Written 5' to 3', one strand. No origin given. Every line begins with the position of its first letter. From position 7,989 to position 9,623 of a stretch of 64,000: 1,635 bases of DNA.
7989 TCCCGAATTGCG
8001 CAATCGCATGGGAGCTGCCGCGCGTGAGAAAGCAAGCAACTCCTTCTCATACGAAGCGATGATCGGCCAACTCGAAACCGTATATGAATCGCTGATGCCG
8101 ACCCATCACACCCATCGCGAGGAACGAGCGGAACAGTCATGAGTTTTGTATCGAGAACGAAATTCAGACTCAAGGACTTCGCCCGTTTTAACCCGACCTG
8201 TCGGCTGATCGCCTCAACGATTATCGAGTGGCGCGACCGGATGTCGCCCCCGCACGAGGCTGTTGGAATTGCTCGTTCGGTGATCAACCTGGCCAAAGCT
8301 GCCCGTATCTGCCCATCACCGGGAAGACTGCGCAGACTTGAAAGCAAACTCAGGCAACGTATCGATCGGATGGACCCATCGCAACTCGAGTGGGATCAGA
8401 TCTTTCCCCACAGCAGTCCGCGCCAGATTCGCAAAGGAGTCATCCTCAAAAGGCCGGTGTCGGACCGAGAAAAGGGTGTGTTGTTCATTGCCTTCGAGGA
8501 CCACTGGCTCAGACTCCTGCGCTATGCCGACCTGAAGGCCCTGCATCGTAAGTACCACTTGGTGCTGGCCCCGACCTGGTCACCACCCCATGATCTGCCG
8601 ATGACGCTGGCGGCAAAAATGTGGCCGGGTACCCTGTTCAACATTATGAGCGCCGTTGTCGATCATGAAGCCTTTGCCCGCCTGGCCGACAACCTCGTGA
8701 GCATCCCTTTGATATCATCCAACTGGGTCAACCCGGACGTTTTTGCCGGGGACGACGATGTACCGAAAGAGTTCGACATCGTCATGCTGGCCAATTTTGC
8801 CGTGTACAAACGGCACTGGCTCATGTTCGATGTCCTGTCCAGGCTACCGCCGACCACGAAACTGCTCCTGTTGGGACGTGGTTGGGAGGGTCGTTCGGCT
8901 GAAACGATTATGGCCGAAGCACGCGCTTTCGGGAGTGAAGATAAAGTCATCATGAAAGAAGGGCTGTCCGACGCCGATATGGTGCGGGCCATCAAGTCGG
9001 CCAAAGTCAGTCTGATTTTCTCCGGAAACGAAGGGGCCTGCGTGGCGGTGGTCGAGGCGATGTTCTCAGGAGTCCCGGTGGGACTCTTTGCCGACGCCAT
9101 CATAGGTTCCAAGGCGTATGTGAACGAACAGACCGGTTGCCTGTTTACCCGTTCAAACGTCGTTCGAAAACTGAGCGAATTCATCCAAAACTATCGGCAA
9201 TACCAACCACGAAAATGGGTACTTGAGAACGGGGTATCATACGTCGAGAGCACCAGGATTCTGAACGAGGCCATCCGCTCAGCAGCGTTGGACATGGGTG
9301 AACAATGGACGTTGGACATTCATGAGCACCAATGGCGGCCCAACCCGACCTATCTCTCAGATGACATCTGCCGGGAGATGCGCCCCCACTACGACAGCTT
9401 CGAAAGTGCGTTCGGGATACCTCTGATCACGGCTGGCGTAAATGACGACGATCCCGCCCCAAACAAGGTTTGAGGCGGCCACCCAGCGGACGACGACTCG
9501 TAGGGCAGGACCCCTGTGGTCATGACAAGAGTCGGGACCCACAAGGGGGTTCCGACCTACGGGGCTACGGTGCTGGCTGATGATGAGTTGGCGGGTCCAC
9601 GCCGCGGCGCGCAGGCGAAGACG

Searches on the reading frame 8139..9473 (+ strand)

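Call 68: search_protein_families(library=pfam, proteins=[window:8139-9473:+])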
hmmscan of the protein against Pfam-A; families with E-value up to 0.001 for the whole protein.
window:8139-9473:+ (444 aa): 2 families
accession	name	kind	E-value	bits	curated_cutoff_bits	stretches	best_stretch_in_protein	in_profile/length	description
PF00534.26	Glycos_transf_1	-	2.6e-11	43.8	26.4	1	210-343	14-150/172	Glycosyl transferases group 1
PF13692.12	Glyco_trans_1_4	-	2.8e-07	31.3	27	1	213-346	3-133/142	Glycosyl transferases group 1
